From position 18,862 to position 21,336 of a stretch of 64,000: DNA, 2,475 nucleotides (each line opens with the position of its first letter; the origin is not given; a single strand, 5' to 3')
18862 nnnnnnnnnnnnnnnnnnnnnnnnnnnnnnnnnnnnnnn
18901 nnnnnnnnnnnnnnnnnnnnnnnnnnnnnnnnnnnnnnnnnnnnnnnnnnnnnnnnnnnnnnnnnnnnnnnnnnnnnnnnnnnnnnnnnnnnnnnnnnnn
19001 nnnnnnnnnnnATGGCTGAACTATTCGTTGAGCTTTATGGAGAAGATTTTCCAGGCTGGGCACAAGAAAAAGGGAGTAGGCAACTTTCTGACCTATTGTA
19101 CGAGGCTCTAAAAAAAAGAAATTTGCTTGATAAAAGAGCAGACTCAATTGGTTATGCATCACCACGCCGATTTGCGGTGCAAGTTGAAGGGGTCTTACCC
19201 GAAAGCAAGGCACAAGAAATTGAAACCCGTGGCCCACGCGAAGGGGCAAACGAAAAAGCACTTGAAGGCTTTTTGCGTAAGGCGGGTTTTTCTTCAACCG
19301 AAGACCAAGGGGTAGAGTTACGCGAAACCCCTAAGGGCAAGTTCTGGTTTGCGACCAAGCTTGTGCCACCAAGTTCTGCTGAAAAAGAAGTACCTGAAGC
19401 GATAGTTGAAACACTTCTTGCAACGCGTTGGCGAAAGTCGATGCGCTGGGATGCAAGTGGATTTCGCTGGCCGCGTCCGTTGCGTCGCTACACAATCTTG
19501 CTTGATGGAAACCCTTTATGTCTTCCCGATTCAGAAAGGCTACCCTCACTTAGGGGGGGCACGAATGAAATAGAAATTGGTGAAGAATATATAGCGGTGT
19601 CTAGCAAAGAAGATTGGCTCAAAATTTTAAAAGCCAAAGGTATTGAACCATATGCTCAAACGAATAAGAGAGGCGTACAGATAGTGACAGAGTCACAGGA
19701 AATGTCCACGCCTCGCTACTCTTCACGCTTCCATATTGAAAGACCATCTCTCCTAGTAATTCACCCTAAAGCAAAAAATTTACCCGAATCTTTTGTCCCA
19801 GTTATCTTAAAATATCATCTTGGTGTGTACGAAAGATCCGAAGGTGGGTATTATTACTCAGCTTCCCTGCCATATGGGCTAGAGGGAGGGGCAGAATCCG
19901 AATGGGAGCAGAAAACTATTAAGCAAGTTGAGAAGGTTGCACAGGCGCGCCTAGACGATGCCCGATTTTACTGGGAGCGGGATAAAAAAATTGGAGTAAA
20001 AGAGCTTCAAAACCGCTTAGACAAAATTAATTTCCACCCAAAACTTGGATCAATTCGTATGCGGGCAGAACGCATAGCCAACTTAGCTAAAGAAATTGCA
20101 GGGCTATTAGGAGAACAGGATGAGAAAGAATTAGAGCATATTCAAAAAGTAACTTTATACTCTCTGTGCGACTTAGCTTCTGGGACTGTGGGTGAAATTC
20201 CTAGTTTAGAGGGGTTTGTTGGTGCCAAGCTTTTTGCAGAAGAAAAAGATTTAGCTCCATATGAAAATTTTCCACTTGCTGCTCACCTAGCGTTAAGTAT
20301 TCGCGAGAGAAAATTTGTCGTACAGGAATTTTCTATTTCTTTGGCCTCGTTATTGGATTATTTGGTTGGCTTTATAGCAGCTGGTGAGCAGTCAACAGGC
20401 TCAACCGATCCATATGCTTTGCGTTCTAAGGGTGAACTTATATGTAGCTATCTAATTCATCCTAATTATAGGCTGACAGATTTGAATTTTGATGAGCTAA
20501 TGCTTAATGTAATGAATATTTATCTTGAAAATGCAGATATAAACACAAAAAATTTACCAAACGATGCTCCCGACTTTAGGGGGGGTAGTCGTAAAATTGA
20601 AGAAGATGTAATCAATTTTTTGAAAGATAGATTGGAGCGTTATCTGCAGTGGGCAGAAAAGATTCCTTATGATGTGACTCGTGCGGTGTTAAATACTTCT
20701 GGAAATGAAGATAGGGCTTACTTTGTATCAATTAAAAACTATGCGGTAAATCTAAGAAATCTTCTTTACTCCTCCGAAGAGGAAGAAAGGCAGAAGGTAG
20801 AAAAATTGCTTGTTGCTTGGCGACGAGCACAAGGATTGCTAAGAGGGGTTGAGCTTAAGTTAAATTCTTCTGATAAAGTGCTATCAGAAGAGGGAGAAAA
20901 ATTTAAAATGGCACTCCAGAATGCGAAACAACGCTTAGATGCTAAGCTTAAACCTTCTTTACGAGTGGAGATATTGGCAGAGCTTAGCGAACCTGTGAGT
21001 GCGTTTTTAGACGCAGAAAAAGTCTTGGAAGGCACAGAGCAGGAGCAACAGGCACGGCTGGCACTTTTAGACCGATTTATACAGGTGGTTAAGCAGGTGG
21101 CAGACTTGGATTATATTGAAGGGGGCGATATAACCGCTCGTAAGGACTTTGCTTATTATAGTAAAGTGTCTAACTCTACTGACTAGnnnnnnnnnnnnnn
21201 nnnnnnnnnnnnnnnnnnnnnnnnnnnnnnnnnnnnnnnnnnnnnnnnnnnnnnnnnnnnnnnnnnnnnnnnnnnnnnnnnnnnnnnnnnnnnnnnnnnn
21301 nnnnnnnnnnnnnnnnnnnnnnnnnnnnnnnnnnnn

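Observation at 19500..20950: Low-GC mosaic segment inside glyS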

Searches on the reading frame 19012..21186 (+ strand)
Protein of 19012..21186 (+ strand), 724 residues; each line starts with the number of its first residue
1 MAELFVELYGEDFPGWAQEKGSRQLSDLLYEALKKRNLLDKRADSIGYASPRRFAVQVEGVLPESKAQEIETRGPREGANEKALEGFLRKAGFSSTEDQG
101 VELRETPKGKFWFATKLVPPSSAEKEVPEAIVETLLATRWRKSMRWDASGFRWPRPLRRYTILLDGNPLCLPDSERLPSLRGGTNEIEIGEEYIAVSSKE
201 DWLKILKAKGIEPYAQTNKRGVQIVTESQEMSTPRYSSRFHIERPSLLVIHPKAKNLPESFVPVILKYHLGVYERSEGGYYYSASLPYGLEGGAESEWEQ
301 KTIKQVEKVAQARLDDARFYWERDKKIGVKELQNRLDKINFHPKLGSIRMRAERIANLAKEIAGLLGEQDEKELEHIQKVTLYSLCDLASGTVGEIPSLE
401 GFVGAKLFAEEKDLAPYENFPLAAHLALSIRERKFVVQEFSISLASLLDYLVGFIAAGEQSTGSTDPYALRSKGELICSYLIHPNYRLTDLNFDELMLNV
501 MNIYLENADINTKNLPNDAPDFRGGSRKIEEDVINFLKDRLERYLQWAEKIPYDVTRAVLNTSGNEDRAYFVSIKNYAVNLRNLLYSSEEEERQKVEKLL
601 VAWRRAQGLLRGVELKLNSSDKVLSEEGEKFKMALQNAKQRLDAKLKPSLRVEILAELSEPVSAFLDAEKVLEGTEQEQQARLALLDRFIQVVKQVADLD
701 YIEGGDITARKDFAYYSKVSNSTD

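Call 6: search_protein_families(library=pfam, proteins=[window:19012-21186:+])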
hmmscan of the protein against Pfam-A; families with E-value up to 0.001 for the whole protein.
window:19012-21186:+ (724 aa): 2 families
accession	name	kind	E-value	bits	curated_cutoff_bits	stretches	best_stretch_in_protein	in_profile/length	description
PF02092.22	tRNA_synt_2f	-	1.1e-69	236.3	29.2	2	298-560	303-535/536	Glycyl-tRNA synthetase beta subunit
PF05746.21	DALR_1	-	2.9e-06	27.8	22.3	1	617-697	30-106/117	DALR anticodon binding domain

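Call 7: search_protein_families(library=ncbifam, proteins=[window:19012-21186:+])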
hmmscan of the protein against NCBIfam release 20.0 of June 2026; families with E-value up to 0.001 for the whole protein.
window:19012-21186:+ (724 aa): 2 families
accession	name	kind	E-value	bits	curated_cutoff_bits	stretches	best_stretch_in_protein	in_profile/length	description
TIGR00211.2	glyS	equivalog_domain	3.5e-82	277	300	2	298-702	306-684/684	glycine--tRNA ligase subunit beta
NF011499.0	PRK14908.1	equivalog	3.4e-58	197.9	1244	2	297-702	617-996/998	glycine--tRNA ligase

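Call 8: find_homologous_proteins(query=window:19012-21186:+)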
Query window:19012-21186:+ (724 aa): 251 proteins with E <= 0.001 among 8000 candidates; the best 120 are listed.
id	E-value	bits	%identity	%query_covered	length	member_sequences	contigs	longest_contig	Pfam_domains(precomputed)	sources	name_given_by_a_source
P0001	0.0e+0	1612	100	100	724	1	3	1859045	PF02092.23,PF05746.22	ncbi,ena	-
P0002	0.0e+0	1148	75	99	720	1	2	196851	PF02092.23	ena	-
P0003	6.8e-235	800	57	99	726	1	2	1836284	PF02092.23,PF05746.22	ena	-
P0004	4.3e-224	764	53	99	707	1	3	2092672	PF02092.23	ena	-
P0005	2.7e-193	662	48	99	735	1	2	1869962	PF02092.23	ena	-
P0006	1.4e-191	657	49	99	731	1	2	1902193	PF02092.23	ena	-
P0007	5.6e-149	516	56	59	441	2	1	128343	PF02092.23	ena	-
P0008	4.7e-114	400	36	98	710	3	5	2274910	PF02092.23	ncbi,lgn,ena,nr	ncbi:MAG: glycine--tRNA ligase subunit beta [Alphaproteobacteria bacterium]|nr:glycine--tRNA ligase 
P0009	7.2e-114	400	35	98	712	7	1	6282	PF02092.23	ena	-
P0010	2.5e-82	296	41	57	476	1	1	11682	PF02092.23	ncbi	ncbi:MAG: glycine--tRNA ligase subunit beta, partial [Alphaproteobacteria bacterium]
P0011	1.3e-52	197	29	55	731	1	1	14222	PF02092.23,PF05746.22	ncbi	ncbi:MAG: glycine--tRNA ligase subunit beta [Rhodospirillaceae bacterium]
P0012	1.1e-47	181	27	97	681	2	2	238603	PF02092.23,PF05746.22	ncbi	-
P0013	9.1e-47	178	29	97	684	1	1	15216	PF02092.23,PF05746.22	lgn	-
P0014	1.1e-46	178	28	97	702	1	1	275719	PF02092.23,PF05746.22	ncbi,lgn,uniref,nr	ncbi:glycine--tRNA ligase subunit beta [Gluconobacter sp. Dm-62]|uniref:glycine--tRNA ligase subunit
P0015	1.1e-46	178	28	97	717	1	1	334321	PF02092.23,PF05746.22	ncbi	ncbi:MAG: glycine--tRNA ligase subunit beta [Pseudomonadota bacterium]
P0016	1.4e-46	178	29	97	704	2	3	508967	PF02092.23,PF05746.22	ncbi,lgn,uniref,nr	ncbi:glycine--tRNA ligase subunit beta [Gluconobacter sp. R75690]|uniref:glycine--tRNA ligase subuni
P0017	1.4e-46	177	29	97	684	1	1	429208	PF02092.23,PF05746.22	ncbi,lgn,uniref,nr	ncbi:glycine--tRNA ligase subunit beta [Gluconobacter albidus]|uniref:glycine--tRNA ligase subunit b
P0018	1.8e-46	177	29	97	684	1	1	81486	PF02092.23,PF05746.22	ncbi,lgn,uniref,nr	ncbi:glycine--tRNA ligase subunit beta [Gluconobacter albidus]|uniref:glycine--tRNA ligase subunit b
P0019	2.0e-46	177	29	97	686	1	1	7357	PF02092.23,PF05746.22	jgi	jgi:glycyl-tRNA synthetase beta chain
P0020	3.9e-46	176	29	97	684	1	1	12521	PF02092.23,PF05746.22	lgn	-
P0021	4.4e-46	176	29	97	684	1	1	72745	PF02092.23,PF05746.22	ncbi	ncbi:MAG: glycine--tRNA ligase subunit beta [Gluconobacter albidus]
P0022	5.2e-46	176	26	97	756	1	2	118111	PF02092.23,PF05746.22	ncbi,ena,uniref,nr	ncbi:glycine--tRNA ligase subunit beta [uncultured Paracoccus sp.]|uniref:glycine--tRNA ligase subun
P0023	5.5e-46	176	29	97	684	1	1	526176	PF02092.23,PF05746.22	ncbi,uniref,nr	ncbi:glycyl-tRNA synthetase subunit beta [Gluconobacter sp. DsW_056]|uniref:glycine--tRNA ligase sub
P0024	5.7e-46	175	29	97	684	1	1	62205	PF02092.23,PF05746.22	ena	-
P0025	6.9e-46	175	28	97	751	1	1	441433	PF02092.23,PF05746.22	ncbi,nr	ncbi:MAG: glycine--tRNA ligase subunit beta [Rhodobacteraceae bacterium]|nr:glycine--tRNA ligase sub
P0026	8.3e-46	175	29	97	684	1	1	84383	PF02092.23,PF05746.22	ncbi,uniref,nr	ncbi:glycine--tRNA ligase subunit beta [Gluconobacter aidae]|uniref:Glycine--tRNA ligase beta subuni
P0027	9.1e-46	175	29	97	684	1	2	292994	PF02092.23,PF05746.22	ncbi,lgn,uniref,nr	ncbi:glycine--tRNA ligase subunit beta [Gluconobacter sphaericus]|uniref:glycine--tRNA ligase subuni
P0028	1.1e-45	175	28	97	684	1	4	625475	PF02092.23,PF05746.22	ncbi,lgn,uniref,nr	ncbi:glycine--tRNA ligase subunit beta [Gluconobacter albidus]|uniref:Glycine--tRNA ligase beta subu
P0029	1.1e-45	174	28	97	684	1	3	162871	PF02092.23,PF05746.22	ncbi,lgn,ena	-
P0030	2.0e-45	174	29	97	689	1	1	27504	PF02092.23,PF05746.22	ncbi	-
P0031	2.3e-45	173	29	97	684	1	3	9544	PF02092.23,PF05746.22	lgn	-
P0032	2.6e-45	173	29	97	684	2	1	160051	PF02092.23,PF05746.22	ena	-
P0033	2.6e-45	173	29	97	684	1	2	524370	PF02092.23,PF05746.22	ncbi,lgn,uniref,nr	ncbi:glycine--tRNA ligase subunit beta [Gluconobacter kondonii]|uniref:glycine--tRNA ligase subunit 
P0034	3.1e-45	173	29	97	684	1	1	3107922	PF02092.23,PF05746.22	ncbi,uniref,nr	ncbi:glycine--tRNA ligase subunit beta [Gluconobacter albidus]|uniref:glycine--tRNA ligase subunit b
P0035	3.4e-45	173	29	97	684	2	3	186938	PF02092.23,PF05746.22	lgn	-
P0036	3.8e-45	173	28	97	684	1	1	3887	PF02092.23,PF05746.22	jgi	-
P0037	5.6e-45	172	29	97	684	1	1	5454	PF02092.23,PF05746.22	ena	-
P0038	5.7e-45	172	29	97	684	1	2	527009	PF02092.23,PF05746.22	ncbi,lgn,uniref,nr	ncbi:glycine--tRNA ligase subunit beta [Gluconobacter kondonii]|uniref:glycine--tRNA ligase subunit 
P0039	6.3e-45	172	29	97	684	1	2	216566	PF02092.23,PF05746.22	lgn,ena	-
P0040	6.7e-45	172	29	97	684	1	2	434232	PF02092.23,PF05746.22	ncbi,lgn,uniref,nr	ncbi:glycine--tRNA ligase subunit beta [Gluconobacter cerevisiae]|uniref:Glycine--tRNA ligase beta s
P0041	7.2e-45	172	30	67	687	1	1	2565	PF02092.23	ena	-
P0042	7.6e-45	172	28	91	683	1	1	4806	PF02092.23,PF05746.22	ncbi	-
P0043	7.9e-45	172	28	97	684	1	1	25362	PF02092.23,PF05746.22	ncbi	ncbi:MAG: glycine--tRNA ligase subunit beta [Gluconobacter oxydans]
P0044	8.2e-45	172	29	97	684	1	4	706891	PF02092.23,PF05746.22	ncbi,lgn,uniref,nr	ncbi:glycine--tRNA ligase subunit beta [Gluconobacter sphaericus]|uniref:Glycine--tRNA ligase beta s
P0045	8.8e-45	172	29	97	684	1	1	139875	PF02092.23,PF05746.22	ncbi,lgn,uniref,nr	ncbi:glycyl-tRNA synthetase subunit beta [Gluconobacter potus]|uniref:Glycine--tRNA ligase beta subu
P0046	8.8e-45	172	29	97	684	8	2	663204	PF02092.23,PF05746.22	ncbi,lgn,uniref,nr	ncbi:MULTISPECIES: glycine--tRNA ligase subunit beta [Gluconobacter]|uniref:Glycine--tRNA ligase bet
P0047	9.0e-45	171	29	97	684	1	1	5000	PF02092.23,PF05746.22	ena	-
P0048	9.2e-45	171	29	97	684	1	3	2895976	PF02092.23,PF05746.22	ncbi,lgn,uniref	ncbi:glycine--tRNA ligase subunit beta [Gluconobacter oxydans]|uniref:glycine--tRNA ligase subunit b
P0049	9.9e-45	171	29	97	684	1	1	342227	PF02092.23,PF05746.22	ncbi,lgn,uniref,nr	ncbi:glycine--tRNA ligase subunit beta [Gluconobacter sp. LMG 31484]|uniref:Glycine--tRNA ligase bet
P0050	1.0e-44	171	29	97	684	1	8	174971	PF02092.23,PF05746.22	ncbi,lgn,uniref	ncbi:glycine--tRNA ligase subunit beta [Gluconobacter oxydans]|uniref:glycine--tRNA ligase subunit b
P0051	1.2e-44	171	30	97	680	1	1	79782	PF02092.23,PF05746.22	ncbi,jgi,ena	jgi:glycyl-tRNA synthetase beta chain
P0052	1.2e-44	171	29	97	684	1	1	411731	PF02092.23,PF05746.22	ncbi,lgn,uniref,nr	ncbi:glycine--tRNA ligase subunit beta [Gluconobacter sp. Dm-73]|uniref:glycine--tRNA ligase subunit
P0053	1.2e-44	171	28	97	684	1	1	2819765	PF02092.23,PF05746.22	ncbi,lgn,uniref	ncbi:glycine--tRNA ligase subunit beta [Gluconobacter sp. OJB]|uniref:glycine--tRNA ligase subunit b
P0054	1.5e-44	171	29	97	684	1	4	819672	PF02092.23,PF05746.22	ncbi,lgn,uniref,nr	ncbi:glycine--tRNA ligase subunit beta [Gluconobacter kondonii]|uniref:Glycine--tRNA ligase beta sub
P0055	2.2e-44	170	29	97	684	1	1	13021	PF02092.23,PF05746.22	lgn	-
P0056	2.8e-44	170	27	97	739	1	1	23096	PF02092.23,PF05746.22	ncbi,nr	ncbi:MAG: glycine--tRNA ligase subunit beta [Pseudomonadota bacterium]|nr:glycine--tRNA ligase subun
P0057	3.7e-44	169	28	97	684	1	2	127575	PF02092.23,PF05746.22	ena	-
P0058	4.8e-44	169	28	97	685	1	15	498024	PF02092.23,PF05746.22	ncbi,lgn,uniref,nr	ncbi:MAG: glycine--tRNA ligase subunit beta [Gluconobacter potus]|uniref:Glycine--tRNA ligase beta s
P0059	8.2e-44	168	27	97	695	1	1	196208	PF02092.23,PF05746.22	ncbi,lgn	-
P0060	9.6e-44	168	29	97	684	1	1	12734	PF02092.23,PF05746.22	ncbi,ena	-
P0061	1.7e-43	167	28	97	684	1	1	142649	PF02092.23,PF05746.22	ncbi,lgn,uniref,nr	ncbi:glycine--tRNA ligase subunit beta [Gluconobacter kondonii]|uniref:glycine--tRNA ligase subunit 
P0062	2.5e-43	167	28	97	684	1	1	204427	PF02092.23,PF05746.22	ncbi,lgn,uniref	ncbi:MAG: glycine--tRNA ligase subunit beta [Gluconobacter sp.]|uniref:glycine--tRNA ligase subunit 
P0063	2.5e-43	167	28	97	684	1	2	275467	PF02092.23,PF05746.22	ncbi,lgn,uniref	ncbi:MAG: glycine--tRNA ligase subunit beta [Gluconobacter oxydans]|uniref:glycine--tRNA ligase subu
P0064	3.5e-43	166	29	97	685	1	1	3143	PF02092.23,PF05746.22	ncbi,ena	-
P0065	4.2e-43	166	30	55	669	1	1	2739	PF02092.23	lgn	-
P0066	5.1e-43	166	32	69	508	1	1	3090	PF02092.23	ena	-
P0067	5.3e-43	166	26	95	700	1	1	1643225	PF02092.23,PF05746.22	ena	-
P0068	5.8e-43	166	28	97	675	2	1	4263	PF02092.23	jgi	-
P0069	5.0e-42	162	27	97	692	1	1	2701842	PF02092.23,PF05746.22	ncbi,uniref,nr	ncbi:glycine--tRNA ligase subunit beta [Entomobacter blattae]|uniref:Glycine--tRNA ligase beta subun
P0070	9.7e-42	161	29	97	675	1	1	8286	PF02092.23,PF05746.22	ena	-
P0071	1.4e-41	161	30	97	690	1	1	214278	PF02092.23,PF05746.22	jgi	jgi:glycyl-tRNA synthetase beta chain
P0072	2.0e-41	160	26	97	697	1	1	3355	PF02092.23,PF05746.22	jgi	jgi:glycyl-tRNA synthetase beta chain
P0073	2.3e-41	160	29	55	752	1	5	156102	PF02092.23,PF05746.22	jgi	jgi:glycyl-tRNA synthetase beta chain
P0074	2.8e-41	160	26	97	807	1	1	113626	PF02092.23,PF05746.22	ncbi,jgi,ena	jgi:glycyl-tRNA synthetase beta chain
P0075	2.8e-41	160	30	68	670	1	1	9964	PF02092.23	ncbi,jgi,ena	jgi:glycyl-tRNA synthetase beta chain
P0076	3.8e-41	160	27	97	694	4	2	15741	PF02092.23,PF05746.22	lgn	-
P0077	6.8e-41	159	29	97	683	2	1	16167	PF02092.23,PF05746.22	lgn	-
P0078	7.7e-41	159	29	97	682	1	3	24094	PF02092.23,PF05746.22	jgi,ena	jgi:glycyl-tRNA synthetase beta chain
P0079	7.8e-41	158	30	68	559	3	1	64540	PF02092.23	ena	-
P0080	1.2e-40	158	28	97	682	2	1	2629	PF02092.23,PF05746.22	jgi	jgi:glycyl-tRNA synthetase beta chain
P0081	1.3e-40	158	28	97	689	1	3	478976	PF02092.23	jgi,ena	-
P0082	1.4e-40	158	28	97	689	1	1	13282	PF02092.23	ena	-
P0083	3.3e-40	156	27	97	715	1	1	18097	PF02092.23,PF05746.22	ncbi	-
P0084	3.7e-40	156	26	97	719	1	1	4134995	PF02092.23,PF05746.22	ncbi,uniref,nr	ncbi:glycine--tRNA ligase subunit beta [Acidiphilium acidophilum]|uniref:glycine--tRNA ligase subuni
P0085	7.6e-40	155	26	97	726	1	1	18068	PF02092.23,PF05746.22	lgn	-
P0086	9.1e-40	155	30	65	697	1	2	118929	PF02092.23,PF05746.22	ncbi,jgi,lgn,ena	-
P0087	1.4e-39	154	26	96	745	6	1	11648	PF02092.23,PF05746.22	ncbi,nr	ncbi:MAG: glycine--tRNA ligase subunit beta [Rhodobacteraceae bacterium]|nr:glycine--tRNA ligase sub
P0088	1.9e-39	154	25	97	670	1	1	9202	PF02092.23,PF05746.22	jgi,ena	-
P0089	4.5e-39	153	26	97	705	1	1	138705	PF02092.23,PF05746.22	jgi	jgi:glycyl-tRNA synthetase beta chain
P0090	5.4e-39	152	26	97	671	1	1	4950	PF02092.23,PF05746.22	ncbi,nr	ncbi:MAG: glycine--tRNA ligase subunit beta [Caulobacteraceae bacterium]|nr:glycine--tRNA ligase sub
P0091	9.3e-39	152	27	96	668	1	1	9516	PF02092.23,PF05746.22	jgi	jgi:glycyl-tRNA synthetase beta chain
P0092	1.1e-38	151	28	97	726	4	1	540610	PF02092.23,PF05746.22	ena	-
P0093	1.3e-38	151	28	97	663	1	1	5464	PF02092.23,PF05746.22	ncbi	ncbi:MAG TPA: glycine--tRNA ligase subunit beta [Acidiphilium sp.]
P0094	1.3e-38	151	27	96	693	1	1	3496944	PF02092.23,PF05746.22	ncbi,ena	-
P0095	1.7e-38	151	27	97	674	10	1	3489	PF02092.23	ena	-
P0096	1.9e-38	151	27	97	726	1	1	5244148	PF02092.23,PF05746.22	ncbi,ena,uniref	ncbi:glycine--tRNA ligase subunit beta [Rhodopila sp.]|uniref:glycine--tRNA ligase subunit beta n=1 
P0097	1.9e-38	151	26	97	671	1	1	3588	PF02092.23,PF05746.22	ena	-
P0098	2.0e-38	151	28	97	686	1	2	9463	PF02092.23,PF05746.22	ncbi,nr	ncbi:MAG: glycine--tRNA ligase subunit beta [Pseudomonadota bacterium]|nr:glycine--tRNA ligase subun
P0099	2.6e-38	150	28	97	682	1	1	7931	PF02092.23,PF05746.22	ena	-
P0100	5.8e-38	149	29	97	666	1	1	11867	PF02092.23,PF05746.22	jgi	jgi:glycyl-tRNA synthetase beta chain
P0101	6.6e-38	149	31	67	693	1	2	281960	PF02092.23,PF05746.22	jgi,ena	jgi:glycyl-tRNA synthetase beta chain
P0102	7.9e-38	149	27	97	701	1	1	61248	PF02092.23,PF05746.22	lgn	-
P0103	9.6e-38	148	27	97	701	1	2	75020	PF02092.23,PF05746.22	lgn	-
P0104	1.0e-37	148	28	97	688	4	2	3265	PF02092.23,PF05746.22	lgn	-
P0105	1.2e-37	148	27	97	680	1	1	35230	PF02092.23,PF05746.22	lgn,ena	-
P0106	1.3e-37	148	28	96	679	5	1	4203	PF02092.23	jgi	jgi:glycyl-tRNA synthetase beta chain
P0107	1.6e-37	148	29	97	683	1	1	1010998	PF02092.23,PF05746.22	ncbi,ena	-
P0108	1.6e-37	148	28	97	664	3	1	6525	PF02092.23,PF05746.22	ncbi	-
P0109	1.7e-37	147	28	84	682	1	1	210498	PF02092.23,PF05746.22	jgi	jgi:glycyl-tRNA synthetase beta chain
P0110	1.9e-37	147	27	97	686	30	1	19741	PF02092.23,PF05746.22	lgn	-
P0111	4.4e-37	146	28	95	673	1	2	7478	PF02092.23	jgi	-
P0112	6.7e-37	145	28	92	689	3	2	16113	PF02092.23,PF05746.22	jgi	jgi:glycyl-tRNA synthetase beta chain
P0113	8.1e-37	145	26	97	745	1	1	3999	PF02092.23,PF05746.22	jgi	-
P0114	8.6e-37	145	25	96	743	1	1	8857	PF02092.23,PF05746.22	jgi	jgi:glycyl-tRNA synthetase beta chain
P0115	9.8e-37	145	28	97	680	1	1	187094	PF02092.23,PF05746.22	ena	-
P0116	1.3e-36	145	26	97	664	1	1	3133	PF02092.23,PF05746.22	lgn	-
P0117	1.3e-36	144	27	97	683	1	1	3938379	PF02092.23,PF05746.22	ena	-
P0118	1.5e-36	144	26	97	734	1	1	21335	PF02092.23,PF05746.22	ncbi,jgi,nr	ncbi:MAG TPA: glycine--tRNA ligase subunit beta [Sphingomonas sp.]|jgi:glycyl-tRNA synthetase beta c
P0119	1.9e-36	144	27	97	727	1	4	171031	PF02092.23,PF05746.22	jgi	jgi:glycyl-tRNA synthetase beta chain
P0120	2.3e-36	144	27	96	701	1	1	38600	PF02092.23,PF05746.22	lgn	-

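Call 9: find_encoding_contigs(protein=P0001, flank=10000, max_places=3)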
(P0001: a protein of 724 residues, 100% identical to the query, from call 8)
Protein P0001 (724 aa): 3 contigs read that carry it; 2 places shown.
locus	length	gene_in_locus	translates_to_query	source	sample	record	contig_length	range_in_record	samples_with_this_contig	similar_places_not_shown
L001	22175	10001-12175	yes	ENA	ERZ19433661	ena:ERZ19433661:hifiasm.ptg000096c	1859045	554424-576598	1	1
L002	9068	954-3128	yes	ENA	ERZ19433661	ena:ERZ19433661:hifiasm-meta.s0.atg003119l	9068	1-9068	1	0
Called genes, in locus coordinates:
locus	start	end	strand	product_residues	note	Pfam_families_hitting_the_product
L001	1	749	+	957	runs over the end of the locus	PF07584:BatA, PF13709:DUF4159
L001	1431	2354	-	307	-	PF01764:Lipase_3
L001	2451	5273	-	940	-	-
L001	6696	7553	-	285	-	PF07750:GcrA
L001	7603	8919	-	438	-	PF00348:polyprenyl_synt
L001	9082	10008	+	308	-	PF02091:tRNA-synt_2e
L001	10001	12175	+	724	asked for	PF02092:tRNA_synt_2f, PF05746:DALR_1 (weak)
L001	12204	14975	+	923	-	PF01326:PPDK_N, PF00391:PEP-utilizers, PF02896:PEP-utilizers_C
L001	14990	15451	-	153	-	PF09923:DUF2155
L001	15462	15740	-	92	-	-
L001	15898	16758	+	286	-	PF21088:MS_channel_1st, PF00924:MS_channel_2nd, PF21082:MS_channel_3rd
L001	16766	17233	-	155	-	PF02470:MlaD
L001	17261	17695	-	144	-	PF05071:NDUFA12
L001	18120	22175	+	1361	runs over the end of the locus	-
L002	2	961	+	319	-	?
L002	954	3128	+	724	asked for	PF02092:tRNA_synt_2f, PF05746:DALR_1 (weak)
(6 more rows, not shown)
